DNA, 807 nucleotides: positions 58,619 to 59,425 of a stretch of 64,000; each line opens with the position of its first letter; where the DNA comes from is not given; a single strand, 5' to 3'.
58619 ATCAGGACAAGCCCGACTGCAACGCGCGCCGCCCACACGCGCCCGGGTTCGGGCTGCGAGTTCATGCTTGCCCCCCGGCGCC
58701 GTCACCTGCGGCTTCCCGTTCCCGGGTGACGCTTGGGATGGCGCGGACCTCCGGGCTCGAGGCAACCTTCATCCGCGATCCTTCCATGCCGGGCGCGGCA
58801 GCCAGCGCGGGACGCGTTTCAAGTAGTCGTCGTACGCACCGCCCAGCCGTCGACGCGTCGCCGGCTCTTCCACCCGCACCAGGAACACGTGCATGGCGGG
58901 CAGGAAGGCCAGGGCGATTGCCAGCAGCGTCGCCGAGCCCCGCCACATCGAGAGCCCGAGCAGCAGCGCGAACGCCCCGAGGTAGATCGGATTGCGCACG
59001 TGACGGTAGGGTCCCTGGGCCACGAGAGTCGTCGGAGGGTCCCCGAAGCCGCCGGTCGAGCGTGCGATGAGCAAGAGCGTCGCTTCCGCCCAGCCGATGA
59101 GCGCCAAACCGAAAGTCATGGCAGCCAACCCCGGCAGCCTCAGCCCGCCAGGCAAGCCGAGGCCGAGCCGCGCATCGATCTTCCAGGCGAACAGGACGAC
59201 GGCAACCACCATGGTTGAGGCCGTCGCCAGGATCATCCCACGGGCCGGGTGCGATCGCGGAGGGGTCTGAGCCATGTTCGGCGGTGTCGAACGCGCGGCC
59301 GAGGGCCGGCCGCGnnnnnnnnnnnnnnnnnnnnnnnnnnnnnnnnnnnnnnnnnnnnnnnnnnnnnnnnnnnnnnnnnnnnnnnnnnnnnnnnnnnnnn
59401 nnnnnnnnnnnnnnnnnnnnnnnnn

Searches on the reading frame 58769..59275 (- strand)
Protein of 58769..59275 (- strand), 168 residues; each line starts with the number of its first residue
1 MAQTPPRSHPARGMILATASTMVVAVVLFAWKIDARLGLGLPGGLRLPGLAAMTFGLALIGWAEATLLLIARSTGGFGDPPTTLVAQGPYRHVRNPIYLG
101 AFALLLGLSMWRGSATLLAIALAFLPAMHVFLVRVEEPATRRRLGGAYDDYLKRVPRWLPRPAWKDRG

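Call 3: search_protein_families(library=pfam, proteins=[window:58769-59275:-], max_evalue=0.01)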
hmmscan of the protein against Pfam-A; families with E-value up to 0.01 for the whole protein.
window:58769-59275:- (168 aa): 2 families
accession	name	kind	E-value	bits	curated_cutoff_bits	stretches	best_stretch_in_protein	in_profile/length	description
PF04191.18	PEMT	-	4.7e-14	53.1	25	1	49-143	6-101/105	Phospholipid methyltransferase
PF04140.19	ICMT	-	1.2e-06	29.2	24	1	80-137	31-88/95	Isoprenylcysteine carboxyl methyltransferase (ICMT) family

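Call 4: search_protein_families(library=ncbifam, proteins=[window:58769-59275:-], max_evalue=0.01)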
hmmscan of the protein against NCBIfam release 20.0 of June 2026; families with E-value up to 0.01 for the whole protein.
window:58769-59275:- (168 aa): 2 families
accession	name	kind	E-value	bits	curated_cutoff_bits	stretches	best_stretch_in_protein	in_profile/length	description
NF040696.1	isopcys_mtase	equivalog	1.1e-05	25.3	160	1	83-161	111-189/190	protein-S-isoprenylcysteine O-methyltransferase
TIGR04571.1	LmtA_Leptospira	exception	6.9e-05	22.7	325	1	87-161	91-165/252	lipid A Kdo2 1-phosphate O-methyltransferase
